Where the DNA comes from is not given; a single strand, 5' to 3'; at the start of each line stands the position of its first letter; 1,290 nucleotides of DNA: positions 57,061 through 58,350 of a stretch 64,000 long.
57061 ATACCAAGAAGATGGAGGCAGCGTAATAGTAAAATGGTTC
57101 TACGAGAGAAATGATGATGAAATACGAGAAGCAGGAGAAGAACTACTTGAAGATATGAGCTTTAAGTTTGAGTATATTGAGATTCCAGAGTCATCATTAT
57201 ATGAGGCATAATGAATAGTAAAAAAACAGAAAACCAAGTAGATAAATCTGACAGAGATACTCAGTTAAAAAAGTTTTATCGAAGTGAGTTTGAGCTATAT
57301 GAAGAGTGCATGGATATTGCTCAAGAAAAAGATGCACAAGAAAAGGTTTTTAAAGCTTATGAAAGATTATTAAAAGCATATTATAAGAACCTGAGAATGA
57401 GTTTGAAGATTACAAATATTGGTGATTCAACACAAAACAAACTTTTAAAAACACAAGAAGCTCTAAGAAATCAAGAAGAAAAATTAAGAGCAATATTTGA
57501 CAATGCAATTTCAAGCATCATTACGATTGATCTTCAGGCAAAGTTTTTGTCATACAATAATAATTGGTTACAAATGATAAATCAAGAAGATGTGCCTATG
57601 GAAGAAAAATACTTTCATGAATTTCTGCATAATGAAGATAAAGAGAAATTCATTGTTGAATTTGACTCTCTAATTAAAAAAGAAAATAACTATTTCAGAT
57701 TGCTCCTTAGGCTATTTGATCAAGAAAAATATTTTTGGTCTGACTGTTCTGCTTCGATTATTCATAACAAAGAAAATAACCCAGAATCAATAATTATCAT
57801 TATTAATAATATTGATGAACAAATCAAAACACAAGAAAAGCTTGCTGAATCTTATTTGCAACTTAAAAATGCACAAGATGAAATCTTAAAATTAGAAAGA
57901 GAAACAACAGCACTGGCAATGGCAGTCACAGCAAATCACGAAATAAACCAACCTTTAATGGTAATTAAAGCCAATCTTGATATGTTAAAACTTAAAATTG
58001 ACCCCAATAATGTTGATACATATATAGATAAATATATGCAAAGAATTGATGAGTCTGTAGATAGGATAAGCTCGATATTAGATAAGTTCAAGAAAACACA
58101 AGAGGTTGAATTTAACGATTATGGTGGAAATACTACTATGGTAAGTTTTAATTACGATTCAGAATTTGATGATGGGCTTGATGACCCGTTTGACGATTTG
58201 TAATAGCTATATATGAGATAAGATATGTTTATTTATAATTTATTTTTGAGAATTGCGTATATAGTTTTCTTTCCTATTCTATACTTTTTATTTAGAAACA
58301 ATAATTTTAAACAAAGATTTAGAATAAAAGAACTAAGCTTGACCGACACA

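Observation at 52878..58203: SiaABC-like partner-switching operon with a beta-propeller/Y_Y_Y input and a PAS-DHp (ATPase-less) output instead of a diguanylate cyclase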

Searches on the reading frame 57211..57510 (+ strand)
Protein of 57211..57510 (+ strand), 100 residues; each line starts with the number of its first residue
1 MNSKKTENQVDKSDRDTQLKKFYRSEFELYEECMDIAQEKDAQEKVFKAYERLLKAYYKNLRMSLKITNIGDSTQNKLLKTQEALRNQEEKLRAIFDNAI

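Call 70: find_homologous_proteins(query=A6, max_evalue=0.001)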
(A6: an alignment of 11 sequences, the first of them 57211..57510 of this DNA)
Query A6 (11 sequences) (100 aa, profile of the alignment): 66 proteins with E <= 0.001 among 2783 candidates.
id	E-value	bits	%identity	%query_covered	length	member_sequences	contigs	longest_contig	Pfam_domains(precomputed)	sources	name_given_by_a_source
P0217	4.9e-25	105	33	80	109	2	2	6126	-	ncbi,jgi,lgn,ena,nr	ncbi:MAG: hypothetical protein KGZ97_12030 [Bacteroidetes bacterium]|nr:hypothetical protein [Bacter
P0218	1.2e-24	104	29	81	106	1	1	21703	-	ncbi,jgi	-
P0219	3.3e-24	103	34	82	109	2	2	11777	-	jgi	jgi:hypothetical protein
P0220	1.8e-23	100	28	81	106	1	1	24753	-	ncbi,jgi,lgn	-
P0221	1.3e-22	98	28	81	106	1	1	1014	-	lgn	-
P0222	1.6e-22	97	33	80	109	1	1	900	-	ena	-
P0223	2.5e-22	97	30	81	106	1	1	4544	-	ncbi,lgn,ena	-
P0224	1.5e-21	94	26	81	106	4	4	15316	-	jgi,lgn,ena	-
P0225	2.1e-21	94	31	80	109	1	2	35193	-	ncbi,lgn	ncbi:MAG: hypothetical protein ACOCWC_02550 [Bacteroidota bacterium]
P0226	2.3e-21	93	33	75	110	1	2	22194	-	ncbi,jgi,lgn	-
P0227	3.4e-21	93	28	92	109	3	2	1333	-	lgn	-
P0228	1.0e-20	91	27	81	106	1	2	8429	-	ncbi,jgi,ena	-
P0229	4.7e-20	89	30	79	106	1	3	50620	-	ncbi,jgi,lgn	-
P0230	3.8e-19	86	35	80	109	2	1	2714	-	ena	-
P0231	7.7e-19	85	33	71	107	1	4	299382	-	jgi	jgi:hypothetical protein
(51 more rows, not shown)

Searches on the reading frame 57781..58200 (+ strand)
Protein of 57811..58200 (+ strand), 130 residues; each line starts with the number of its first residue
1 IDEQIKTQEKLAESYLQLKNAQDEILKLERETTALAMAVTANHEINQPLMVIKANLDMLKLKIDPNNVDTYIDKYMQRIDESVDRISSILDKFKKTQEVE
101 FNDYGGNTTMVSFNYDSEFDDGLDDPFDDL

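Call 31: search_protein_representatives(protein=window:57811-58200:+)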
Query: 130 residues. Proteins with E-value up to 0.001 (for the whole library): 686; up to 1e-10: 238; up to 1e-30: 4. The best 150 are listed.
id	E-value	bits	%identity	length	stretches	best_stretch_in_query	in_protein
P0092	2.1e-49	183.0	68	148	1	1-130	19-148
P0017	2.3e-35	137.7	63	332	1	1-121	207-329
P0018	5.1e-35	136.6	58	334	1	1-119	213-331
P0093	8.1e-31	123.0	50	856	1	1-124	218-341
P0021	4.1e-28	114.3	49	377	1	2-127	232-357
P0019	2.9e-26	108.4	41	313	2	4-117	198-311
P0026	2.1e-25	105.6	49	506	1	4-120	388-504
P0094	1.6e-23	99.5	47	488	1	6-114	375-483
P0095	1.6e-23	99.5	46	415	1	6-116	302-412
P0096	1.1e-22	96.8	45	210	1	10-119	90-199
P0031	2.1e-22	95.9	43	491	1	7-118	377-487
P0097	3.5e-21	92.0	44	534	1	8-121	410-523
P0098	4.2e-21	91.7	48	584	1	5-121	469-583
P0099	4.9e-21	91.5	43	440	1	1-121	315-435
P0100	6.3e-21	91.2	47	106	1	17-114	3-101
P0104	8.2e-20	87.6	47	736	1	7-114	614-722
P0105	9.1e-20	87.4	42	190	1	13-125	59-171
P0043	2.0e-19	86.3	42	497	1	11-118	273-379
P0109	2.5e-19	86.0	46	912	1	3-118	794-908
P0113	4.4e-19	85.2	46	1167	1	4-116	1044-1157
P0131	2.5e-18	82.8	41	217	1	6-118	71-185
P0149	5.8e-17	78.4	41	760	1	8-117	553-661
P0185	2.9e-15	72.9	42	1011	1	9-113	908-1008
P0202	1.5e-14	70.6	45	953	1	18-114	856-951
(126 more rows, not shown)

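Call 50: search_protein_families(library=pfam, alignment_id=A4, max_evalue=0.001)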
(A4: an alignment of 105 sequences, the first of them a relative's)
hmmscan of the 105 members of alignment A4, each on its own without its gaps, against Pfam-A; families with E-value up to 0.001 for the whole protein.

A. member 1, P0092 (148 aa): 1 family
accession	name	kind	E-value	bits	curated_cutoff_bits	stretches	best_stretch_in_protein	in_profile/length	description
PF00512.31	HisKA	-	2e-07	31.4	26.9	1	59-118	9-64/66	His Kinase A (phospho-acceptor) domain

B. families by the number of members that match (of 105 scanned): 71 families (the first 25 are shown)
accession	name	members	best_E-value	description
PF00512.31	HisKA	103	8e-26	His Kinase A (phospho-acceptor) domain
PF13424.12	TPR_12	47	1.8e-51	Tetratricopeptide repeat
PF00515.34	TPR_1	47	3.4e-34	Tetratricopeptide repeat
PF07719.23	TPR_2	47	1.5e-28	Tetratricopeptide repeat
PF13181.12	TPR_8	47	4.5e-25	Tetratricopeptide repeat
PF13374.12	TPR_10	45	2.5e-28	Tetratricopeptide repeat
PF13176.12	TPR_7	41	3.9e-25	Tetratricopeptide repeat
PF17874.7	TPR_MalT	34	3.7e-17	MalT-like TPR region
PF13428.12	TPR_14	32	5e-13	Tetratricopeptide repeat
PF13432.12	TPR_16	26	1.8e-10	Tetratricopeptide repeat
PF13426.13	PAS_9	24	7.7e-47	PAS domain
PF00989.32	PAS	23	6.7e-44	PAS fold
PF13188.13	PAS_8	22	2.2e-24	PAS domain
PF14938.12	SNAP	20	2.9e-14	Soluble NSF attachment protein, SNAP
PF08447.18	PAS_3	19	1.4e-66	PAS fold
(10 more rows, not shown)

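Call 56: search_protein_families(library=pfam, proteins=[P0149, P0113, P0185, P0202, P0109, P0104, P0131, P0105], max_evalue=0.001)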
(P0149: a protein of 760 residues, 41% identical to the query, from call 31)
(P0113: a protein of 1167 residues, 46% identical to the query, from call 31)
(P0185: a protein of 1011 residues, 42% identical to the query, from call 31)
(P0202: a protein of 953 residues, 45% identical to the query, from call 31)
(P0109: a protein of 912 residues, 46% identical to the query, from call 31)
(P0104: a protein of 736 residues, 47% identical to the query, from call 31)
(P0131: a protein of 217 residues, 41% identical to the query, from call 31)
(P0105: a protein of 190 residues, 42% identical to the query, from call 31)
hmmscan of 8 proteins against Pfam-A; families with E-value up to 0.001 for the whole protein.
P0149 (760 aa): 14 families
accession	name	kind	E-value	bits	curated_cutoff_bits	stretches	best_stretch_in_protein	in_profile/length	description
PF13424.12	TPR_12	-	9.9e-35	119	30.1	5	59-130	4-77/77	Tetratricopeptide repeat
PF07719.23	TPR_2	-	2.9e-21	74.2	27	0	218-250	1-33/34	Tetratricopeptide repeat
PF13181.12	TPR_8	-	1.4e-17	62.7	25.7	0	258-288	1-31/34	Tetratricopeptide repeat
PF00515.34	TPR_1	-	6e-16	57.9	27.8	0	179-205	2-28/34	Tetratricopeptide repeat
PF13428.12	TPR_14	-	5e-13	48.8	23.5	0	99-131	2-34/44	Tetratricopeptide repeat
PF17874.7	TPR_MalT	-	1e-11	45.2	45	2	204-369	27-192/336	MalT-like TPR region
PF13374.12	TPR_10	-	2.9e-11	43.5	27.5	0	257-284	1-28/42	Tetratricopeptide repeat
PF14938.12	SNAP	-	5.1e-11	43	25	1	271-441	28-178/282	Soluble NSF attachment protein, SNAP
PF13432.12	TPR_16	-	1.8e-10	41.5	32.7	0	346-408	5-61/65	Tetratricopeptide repeat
PF13176.12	TPR_7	-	9.5e-07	28.9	27.9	0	100-125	1-26/36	Tetratricopeptide repeat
PF00512.31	HisKA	-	2e-06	28.2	26.9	1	585-642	8-62/66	His Kinase A (phospho-acceptor) domain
PF10602.15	RPN7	-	3.8e-05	23.9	29.6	1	69-250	7-145/174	26S proteasome subunit RPN7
PF25063.1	ARM_TT21_C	-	0.00018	21.9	35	0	249-327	46-124/209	Tetratricopeptide repeat protein 21 C-terminal ARM domain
PF12895.13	ANAPC3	-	0.00023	21.8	27.2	0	182-239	27-77/82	Anaphase-promoting complex, cyclosome, subunit 3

P0113 (1167 aa): 4 families
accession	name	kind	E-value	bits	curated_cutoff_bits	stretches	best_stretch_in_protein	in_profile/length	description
PF02518.31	HATPase_c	-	2.1e-29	102.6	26.4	1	748-856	2-109/111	Histidine kinase-, DNA gyrase B-, and HSP90-like ATPase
PF00072.30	Response_reg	-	2.2e-29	102.3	30.2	1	902-1014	1-110/111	Response regulator receiver domain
PF00512.31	HisKA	-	8e-26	90.3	26.9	2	634-699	2-64/66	His Kinase A (phospho-acceptor) domain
PF00672.30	HAMP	-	1.6e-11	44.7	25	1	565-614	3-52/53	HAMP domain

P0185 (1011 aa): 7 families
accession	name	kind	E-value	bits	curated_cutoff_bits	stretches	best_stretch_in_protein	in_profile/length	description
PF08447.18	PAS_3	-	1.4e-66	221.2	25.6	5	803-890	1-89/89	PAS fold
PF08448.16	PAS_4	-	1.6e-47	160.7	23.1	5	158-268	2-109/110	PAS fold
PF13426.13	PAS_9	-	7.7e-47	158.3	27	4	418-519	3-102/103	PAS domain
PF00989.32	PAS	-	6.7e-44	148.9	22.6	3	408-517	3-112/113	PAS fold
PF13188.13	PAS_8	-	2.5e-23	81.5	21.8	1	407-450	2-42/65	PAS domain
PF00512.31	HisKA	-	4.2e-08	33.6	26.9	1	940-986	9-55/66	His Kinase A (phospho-acceptor) domain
PF14598.12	PAS_11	-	1e-05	25.9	25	0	551-617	10-76/109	PAS domain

P0202 (953 aa): 5 families
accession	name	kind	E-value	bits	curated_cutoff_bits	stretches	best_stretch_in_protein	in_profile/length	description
PF07494.17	Reg_prop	-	2.1e-20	70.6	20.4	1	271-294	1-24/24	Two component regulator propeller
PF07495.19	Y_Y_Y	-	2.9e-15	56.4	26.6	1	623-688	1-65/65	Y_Y_Y domain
PF00512.31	HisKA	-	1.2e-07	32.1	26.9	1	879-931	9-58/66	His Kinase A (phospho-acceptor) domain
PF00989.32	PAS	-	4.4e-06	27.1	22.6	1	744-853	2-113/113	PAS fold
PF13426.13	PAS_9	-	5e-06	27.2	27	1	755-855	3-103/103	PAS domain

P0109 (912 aa): 6 families
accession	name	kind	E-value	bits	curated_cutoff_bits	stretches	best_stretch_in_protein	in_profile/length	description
PF07494.17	Reg_prop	-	1.6e-23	80.2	20.4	0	46-63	6-23/24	Two component regulator propeller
PF07495.19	Y_Y_Y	-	5.2e-14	52.3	26.6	1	675-738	1-64/65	Y_Y_Y domain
PF21544.3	PorZ_N_b_propeller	-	2.8e-09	37.9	27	1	65-162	56-146/154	TSS9, PorZ, N-terminal beta-propeller domain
PF00512.31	HisKA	-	5.2e-09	36.5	26.9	1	833-883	9-57/66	His Kinase A (phospho-acceptor) domain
PF23748.1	Beta-prop_LRRK2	-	1.4e-07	31.3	26.9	0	133-169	274-311/359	LRRK2 beta propeller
PF08450.18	SGL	-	0.00023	21.3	26.3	0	354-459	52-162/246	SMP-30/Gluconolactonase/LRE-like region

P0104 (736 aa): 5 families
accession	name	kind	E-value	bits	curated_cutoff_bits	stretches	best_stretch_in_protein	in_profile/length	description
PF04392.18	ABC_sub_bind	-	1e-13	51.6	25.9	1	121-318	82-280/293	ABC transporter substrate binding protein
PF08447.18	PAS_3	-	4.9e-12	46.4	25.6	1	527-591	5-71/89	PAS fold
PF00512.31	HisKA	-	9.6e-10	38.8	26.9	1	648-706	9-63/66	His Kinase A (phospho-acceptor) domain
PF13426.13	PAS_9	-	1.3e-06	29.1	27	0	520-610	10-103/103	PAS domain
PF08448.16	PAS_4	-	0.00057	20.5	23.1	0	407-444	14-51/110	PAS fold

P0131 (217 aa): 1 family
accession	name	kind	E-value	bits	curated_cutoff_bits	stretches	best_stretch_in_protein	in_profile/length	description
PF00512.31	HisKA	-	5.4e-09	36.4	26.9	1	105-166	8-63/66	His Kinase A (phospho-acceptor) domain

P0105 (190 aa): 2 families
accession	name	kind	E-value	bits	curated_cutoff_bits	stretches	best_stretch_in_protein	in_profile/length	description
PF00072.30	Response_reg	-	3.7e-13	50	30.2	1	1-58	55-110/111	Response regulator receiver domain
PF00512.31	HisKA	-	1.6e-10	41.3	26.9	1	87-139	9-57/66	His Kinase A (phospho-acceptor) domain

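Call 64: predict_structure(alignment_id=A5)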
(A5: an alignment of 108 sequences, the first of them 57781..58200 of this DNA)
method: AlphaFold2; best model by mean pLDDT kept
length: 140 residues; sequences in the alignment: 108
mean_pLDDT: 87.3   pTM: 0.61
mean pLDDT of the five models: 87.3, 86.1, 84.3, 82.2, 80.6
residues with pLDDT >= 90: 51; 70-90: 81; 50-70: 8; < 50: 0
segments of 3 or more residues with pLDDT < 50: none
pLDDT, mean of each block of 10 residues (from residue 1): 96 97 97 94 88 87 90 89 87 86 82 86 74 68
secondary structure, 60 per line:
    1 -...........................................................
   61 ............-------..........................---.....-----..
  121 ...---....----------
elements in order: H2-72 H80-105 E109-113 E119-123 H127-130

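Call 67: fold_search(model_id=the predicted structure, library=pdb)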
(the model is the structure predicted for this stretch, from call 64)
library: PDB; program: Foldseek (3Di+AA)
matches with E <= 10: 161; with E <= 0.001: 0
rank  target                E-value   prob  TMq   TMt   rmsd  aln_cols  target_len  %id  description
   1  8a7h_A                6.8e-02  0.99  0.51  0.21   6.4       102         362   22  Crystal structure of a chimeric LOV-Histidine kinase SB2F1-I66R mutant (light state; asymmetrical variant, trigonal fo (released 2024-01-10)
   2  8a52_A                7.2e-02  0.99  0.52  0.21   6.2       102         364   20  Crystal structure of a chimeric LOV-Histidine kinase SB2F1 (asymmetrical variant, trigonal form with long c-axis) (released 2023-12-27)
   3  8a3u                  7.2e-02  0.99  0.51  0.21   5.4       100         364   23  Crystal structure of a chimeric LOV-Histidine kinase SB2F1 (symmetrical variant, trigonal form with short c-axis) (released 2023-12-20)
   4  8a7f_A                7.7e-02  0.99  0.51  0.21   6.2       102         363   22  Crystal structure of a chimeric LOV-Histidine kinase SB2F1-I66R mutant (asymmetrical variant, trigonal form with long  (released 2024-01-10)
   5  8a7f_B                8.3e-02  0.99  0.52  0.21   5.1       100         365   22  Crystal structure of a chimeric LOV-Histidine kinase SB2F1-I66R mutant (asymmetrical variant, trigonal form with long  (released 2024-01-10)
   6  8a6x_B                1.2e-01  0.98  0.49  0.20   6.2       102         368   22  Crystal structure of a chimeric LOV-Histidine kinase SB2F1 (asymmetrical variant, trigonal form with long c axis) (released 2024-01-10)
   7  4mt8_A                2.4e-01  0.97  0.52  0.69   3.5       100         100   16  Structure of the ERS1 dimerization and histidine phosphotransfer domain from Arabidopsis thaliana (released 2014-10-01)
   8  4mtx_A                2.4e-01  0.97  0.51  0.69   3.4        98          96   15  Structure of the ERS1 dimerization and histidine phosphotransfer domain from Arabidopsis thaliana (released 2014-10-01)
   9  4mtx_D                2.4e-01  0.96  0.47  0.65   3.8        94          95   16  Structure of the ERS1 dimerization and histidine phosphotransfer domain from Arabidopsis thaliana (released 2014-10-01)
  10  4mt8_B                2.6e-01  0.96  0.48  0.67   3.7        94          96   16  Structure of the ERS1 dimerization and histidine phosphotransfer domain from Arabidopsis thaliana (released 2014-10-01)
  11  4gcz_A                2.7e-01  0.96  0.47  0.20   5.4       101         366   21  Structure of a blue-light photoreceptor (released 2013-06-19)
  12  9jfj_A                2.9e-01  0.87  0.44  0.28   7.0        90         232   21  Crystal structure of the cytoplasmic domain of ZraS in ADP-bound form (released 2025-03-26)
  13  7n0e_A                3.3e-01  0.98  0.38  0.85   1.9        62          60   18  Co-complex of the histidine kinase region of RetS and the dimerization and histidine phosphotransfer domain of GacS (released 2022-03-09)
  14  4bix_B                3.3e-01  0.90  0.36  0.23   5.0        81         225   16  Crystal structure of CpxAHDC (monoclinic form 1) (released 2014-02-12)
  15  4mtx_C                3.8e-01  0.96  0.53  0.72   3.5       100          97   16  Structure of the ERS1 dimerization and histidine phosphotransfer domain from Arabidopsis thaliana (released 2014-10-01)
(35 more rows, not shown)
